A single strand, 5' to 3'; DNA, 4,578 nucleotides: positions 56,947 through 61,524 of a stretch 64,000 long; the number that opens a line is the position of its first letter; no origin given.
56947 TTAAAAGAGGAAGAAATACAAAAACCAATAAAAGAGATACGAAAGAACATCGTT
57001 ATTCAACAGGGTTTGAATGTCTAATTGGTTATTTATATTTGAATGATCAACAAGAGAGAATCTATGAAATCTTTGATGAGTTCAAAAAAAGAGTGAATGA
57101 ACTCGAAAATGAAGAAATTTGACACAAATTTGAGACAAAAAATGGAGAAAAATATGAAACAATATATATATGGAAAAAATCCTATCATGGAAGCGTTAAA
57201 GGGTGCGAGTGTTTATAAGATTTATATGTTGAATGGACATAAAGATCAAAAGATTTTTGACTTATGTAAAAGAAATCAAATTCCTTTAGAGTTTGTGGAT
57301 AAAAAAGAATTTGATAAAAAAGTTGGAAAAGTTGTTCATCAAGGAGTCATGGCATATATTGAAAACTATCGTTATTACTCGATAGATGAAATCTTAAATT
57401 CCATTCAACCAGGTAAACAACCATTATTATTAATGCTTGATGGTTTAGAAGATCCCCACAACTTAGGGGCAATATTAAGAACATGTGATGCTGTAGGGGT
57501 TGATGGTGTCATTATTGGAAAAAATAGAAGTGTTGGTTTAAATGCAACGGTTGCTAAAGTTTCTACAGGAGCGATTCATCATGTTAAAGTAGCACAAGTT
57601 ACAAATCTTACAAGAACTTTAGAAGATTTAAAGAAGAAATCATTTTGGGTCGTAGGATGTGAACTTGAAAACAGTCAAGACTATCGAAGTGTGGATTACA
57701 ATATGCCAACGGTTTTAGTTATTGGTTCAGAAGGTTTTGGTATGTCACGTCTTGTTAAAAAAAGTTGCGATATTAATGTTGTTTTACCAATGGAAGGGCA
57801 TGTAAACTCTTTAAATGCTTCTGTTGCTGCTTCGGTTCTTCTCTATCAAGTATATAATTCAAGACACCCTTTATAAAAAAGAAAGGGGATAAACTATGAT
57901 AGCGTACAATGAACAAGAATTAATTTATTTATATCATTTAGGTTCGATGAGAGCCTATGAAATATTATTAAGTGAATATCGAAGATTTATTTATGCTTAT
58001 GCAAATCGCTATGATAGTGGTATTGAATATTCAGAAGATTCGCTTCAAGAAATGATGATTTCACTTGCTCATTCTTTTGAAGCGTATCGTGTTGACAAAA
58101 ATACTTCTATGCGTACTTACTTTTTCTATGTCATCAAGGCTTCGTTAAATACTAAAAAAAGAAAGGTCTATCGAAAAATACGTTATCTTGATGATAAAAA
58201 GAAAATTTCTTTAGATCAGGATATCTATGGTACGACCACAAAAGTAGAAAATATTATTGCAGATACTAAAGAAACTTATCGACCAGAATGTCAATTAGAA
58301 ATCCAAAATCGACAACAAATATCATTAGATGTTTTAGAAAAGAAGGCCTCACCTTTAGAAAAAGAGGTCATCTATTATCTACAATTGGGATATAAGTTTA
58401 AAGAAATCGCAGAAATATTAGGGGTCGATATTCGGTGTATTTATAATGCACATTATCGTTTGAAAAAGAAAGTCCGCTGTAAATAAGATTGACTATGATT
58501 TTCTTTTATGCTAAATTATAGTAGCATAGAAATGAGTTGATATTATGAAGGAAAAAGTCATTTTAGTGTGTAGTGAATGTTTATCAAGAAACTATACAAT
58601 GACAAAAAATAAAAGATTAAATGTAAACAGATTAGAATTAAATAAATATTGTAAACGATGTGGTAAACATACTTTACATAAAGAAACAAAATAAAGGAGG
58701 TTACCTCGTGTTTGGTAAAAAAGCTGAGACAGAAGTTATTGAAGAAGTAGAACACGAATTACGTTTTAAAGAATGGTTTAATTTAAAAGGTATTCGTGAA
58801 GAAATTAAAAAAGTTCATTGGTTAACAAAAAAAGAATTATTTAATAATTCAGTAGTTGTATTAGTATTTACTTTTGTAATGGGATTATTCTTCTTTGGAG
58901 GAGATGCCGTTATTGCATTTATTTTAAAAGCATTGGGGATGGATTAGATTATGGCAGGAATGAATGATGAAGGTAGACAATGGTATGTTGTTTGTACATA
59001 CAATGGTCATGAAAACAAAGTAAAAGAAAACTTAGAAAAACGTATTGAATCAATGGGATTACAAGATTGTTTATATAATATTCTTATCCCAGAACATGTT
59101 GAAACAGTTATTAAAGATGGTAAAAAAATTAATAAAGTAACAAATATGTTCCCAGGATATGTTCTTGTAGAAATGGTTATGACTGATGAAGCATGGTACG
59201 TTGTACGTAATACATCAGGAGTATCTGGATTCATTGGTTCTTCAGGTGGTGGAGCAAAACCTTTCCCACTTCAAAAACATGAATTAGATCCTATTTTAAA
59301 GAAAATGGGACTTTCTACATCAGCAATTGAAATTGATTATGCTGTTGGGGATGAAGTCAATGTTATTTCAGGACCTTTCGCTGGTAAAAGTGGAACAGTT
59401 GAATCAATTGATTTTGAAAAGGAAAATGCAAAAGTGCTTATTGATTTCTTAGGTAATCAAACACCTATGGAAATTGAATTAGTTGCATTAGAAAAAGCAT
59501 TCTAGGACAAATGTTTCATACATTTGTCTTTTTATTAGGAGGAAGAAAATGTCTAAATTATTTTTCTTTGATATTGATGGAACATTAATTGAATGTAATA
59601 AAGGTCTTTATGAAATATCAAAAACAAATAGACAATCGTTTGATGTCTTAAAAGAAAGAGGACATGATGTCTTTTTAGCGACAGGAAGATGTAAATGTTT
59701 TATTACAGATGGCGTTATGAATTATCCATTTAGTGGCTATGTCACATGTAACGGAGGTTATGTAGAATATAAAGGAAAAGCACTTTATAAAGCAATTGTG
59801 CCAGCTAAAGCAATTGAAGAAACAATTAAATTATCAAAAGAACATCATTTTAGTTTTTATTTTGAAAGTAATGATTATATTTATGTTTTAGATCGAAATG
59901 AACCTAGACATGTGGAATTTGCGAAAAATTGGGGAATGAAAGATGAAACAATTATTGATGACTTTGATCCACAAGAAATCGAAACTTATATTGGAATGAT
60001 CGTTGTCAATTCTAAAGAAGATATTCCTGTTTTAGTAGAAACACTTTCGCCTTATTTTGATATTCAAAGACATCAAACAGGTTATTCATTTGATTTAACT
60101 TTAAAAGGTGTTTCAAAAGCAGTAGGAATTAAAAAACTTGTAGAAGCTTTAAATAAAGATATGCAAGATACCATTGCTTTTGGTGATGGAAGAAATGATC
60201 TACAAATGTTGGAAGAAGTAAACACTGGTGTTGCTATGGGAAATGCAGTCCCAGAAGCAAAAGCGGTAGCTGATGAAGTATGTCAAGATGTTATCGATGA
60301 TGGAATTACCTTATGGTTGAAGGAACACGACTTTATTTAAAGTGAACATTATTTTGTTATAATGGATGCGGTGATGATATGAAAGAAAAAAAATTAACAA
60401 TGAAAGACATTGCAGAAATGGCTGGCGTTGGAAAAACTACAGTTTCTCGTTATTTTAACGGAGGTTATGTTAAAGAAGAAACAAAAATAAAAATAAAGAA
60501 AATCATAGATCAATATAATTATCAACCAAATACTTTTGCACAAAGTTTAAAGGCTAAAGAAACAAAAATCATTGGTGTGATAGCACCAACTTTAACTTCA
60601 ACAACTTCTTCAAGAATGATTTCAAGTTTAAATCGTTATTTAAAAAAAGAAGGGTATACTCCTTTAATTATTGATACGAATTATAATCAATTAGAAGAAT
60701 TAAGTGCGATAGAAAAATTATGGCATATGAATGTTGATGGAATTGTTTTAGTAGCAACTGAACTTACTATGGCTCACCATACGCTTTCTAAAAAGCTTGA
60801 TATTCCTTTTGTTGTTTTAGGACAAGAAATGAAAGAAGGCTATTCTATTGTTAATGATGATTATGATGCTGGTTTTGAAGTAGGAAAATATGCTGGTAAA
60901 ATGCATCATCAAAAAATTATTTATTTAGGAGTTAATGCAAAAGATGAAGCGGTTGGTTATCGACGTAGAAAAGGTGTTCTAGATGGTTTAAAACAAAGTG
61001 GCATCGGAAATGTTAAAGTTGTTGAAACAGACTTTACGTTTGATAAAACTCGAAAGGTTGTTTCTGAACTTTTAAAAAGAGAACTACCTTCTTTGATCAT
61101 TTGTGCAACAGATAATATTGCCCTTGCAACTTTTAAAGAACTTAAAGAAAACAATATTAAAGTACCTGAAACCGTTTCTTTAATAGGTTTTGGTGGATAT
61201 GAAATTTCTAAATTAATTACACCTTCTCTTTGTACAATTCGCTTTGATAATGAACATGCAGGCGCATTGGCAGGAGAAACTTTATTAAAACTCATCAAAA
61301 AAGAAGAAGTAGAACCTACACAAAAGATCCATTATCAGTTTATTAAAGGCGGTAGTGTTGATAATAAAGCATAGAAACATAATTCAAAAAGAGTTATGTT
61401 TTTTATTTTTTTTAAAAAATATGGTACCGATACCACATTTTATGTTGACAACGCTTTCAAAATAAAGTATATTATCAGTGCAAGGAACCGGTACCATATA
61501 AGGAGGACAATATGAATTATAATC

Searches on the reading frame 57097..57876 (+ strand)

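Call 50: search_protein_families(library=pfam, proteins=[window:57097-57876:+], max_evalue=0.000001)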
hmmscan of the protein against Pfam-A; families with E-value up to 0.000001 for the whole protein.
window:57097-57876:+ (259 aa): 2 families
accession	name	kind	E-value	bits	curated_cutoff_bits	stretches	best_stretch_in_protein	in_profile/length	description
PF00588.24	SpoU_methylase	-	3.8e-42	144.2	29.7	1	110-250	2-142/142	SpoU rRNA Methylase family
PF08032.17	SpoU_sub_bind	-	5.6e-18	65.5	22.8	1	23-94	1-76/76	RNA 2'-O ribose methyltransferase substrate binding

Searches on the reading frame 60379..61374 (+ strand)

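Call 50: search_protein_families(library=pfam, proteins=[window:60379-61374:+], max_evalue=0.000001)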
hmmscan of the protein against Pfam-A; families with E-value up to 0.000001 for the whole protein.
window:60379-61374:+ (331 aa): 5 families
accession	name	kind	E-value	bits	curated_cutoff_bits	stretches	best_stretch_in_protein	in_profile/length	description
PF13377.12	Peripla_BP_3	-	7.9e-21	75.3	26.5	1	176-327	8-167/167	Periplasmic binding protein-like domain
PF00532.27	Peripla_BP_1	-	2.5e-20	73.6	22.2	1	63-322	2-278/281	Periplasmic binding proteins and sugar binding domain of LacI family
PF13407.12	Peripla_BP_4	-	3e-16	60.2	35.1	1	65-273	1-218/258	Periplasmic binding protein domain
PF00356.27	LacI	-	1.2e-14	54.3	27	1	7-51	1-46/46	Bacterial regulatory proteins, lacI family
PF01381.28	HTH_3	-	6.8e-07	29.7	23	0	2-39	6-41/55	Helix-turn-helix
